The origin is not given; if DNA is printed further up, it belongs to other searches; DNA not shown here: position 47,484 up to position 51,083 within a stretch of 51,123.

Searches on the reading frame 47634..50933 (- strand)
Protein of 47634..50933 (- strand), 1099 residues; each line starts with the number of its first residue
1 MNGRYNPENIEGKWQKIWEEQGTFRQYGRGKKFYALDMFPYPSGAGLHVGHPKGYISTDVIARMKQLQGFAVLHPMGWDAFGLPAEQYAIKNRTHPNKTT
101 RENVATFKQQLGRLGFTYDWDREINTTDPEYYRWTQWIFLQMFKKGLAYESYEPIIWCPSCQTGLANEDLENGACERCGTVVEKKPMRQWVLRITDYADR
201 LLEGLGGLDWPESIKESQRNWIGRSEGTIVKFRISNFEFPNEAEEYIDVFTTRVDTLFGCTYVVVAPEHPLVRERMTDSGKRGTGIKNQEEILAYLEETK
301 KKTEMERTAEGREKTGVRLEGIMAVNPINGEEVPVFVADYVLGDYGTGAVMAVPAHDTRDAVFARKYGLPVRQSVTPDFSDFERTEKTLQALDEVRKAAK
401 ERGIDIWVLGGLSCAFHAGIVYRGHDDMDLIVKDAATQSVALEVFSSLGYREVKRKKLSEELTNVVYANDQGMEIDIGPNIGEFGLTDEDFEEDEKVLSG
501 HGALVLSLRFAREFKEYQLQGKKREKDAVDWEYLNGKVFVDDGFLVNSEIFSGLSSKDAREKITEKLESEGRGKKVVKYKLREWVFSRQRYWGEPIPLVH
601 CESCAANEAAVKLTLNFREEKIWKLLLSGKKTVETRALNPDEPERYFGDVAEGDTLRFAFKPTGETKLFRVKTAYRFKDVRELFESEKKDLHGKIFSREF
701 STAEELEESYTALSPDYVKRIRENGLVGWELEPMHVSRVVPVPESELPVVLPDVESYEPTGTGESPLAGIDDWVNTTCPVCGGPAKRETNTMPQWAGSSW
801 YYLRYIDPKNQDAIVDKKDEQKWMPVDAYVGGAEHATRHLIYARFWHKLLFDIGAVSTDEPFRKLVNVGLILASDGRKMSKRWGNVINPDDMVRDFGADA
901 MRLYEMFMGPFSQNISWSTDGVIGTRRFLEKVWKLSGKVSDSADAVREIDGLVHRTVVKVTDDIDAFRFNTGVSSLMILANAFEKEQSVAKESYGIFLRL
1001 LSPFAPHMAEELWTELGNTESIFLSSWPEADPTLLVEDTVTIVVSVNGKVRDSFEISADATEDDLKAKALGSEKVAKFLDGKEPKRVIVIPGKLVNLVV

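Call 24: search_protein_families(library=pfam, proteins=[window:47634-50933:-], max_evalue=0.001)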
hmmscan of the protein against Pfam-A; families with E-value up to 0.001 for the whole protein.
window:47634-50933:- (1099 aa): 6 families
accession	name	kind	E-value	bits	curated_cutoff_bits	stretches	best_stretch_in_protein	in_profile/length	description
PF13603.12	tRNA-synt_1_2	-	3.2e-57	193.5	25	1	219-388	1-152/185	Leucyl-tRNA synthetase, editing domain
PF00133.28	tRNA-synt_1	-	3.8e-48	164.7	22.7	2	13-222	1-225/414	tRNA synthetases class I (I, L, M and V)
PF09334.17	tRNA-synt_1g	-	4.3e-26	92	20.1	2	39-179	7-143/391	tRNA synthetases class I (M)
PF08264.19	Anticodon_1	-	5.9e-22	78.6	25.1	1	949-1061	4-143/148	Anticodon-binding domain of tRNA ligase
PF10706.15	Aminoglyc_resit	-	4.5e-05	24.1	21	1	393-480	3-85/149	Aminoglycoside-2''-adenylyltransferase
PF01406.26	tRNA-synt_1e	-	0.00077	19.4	27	0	872-912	247-286/301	tRNA synthetases class I (C) catalytic domain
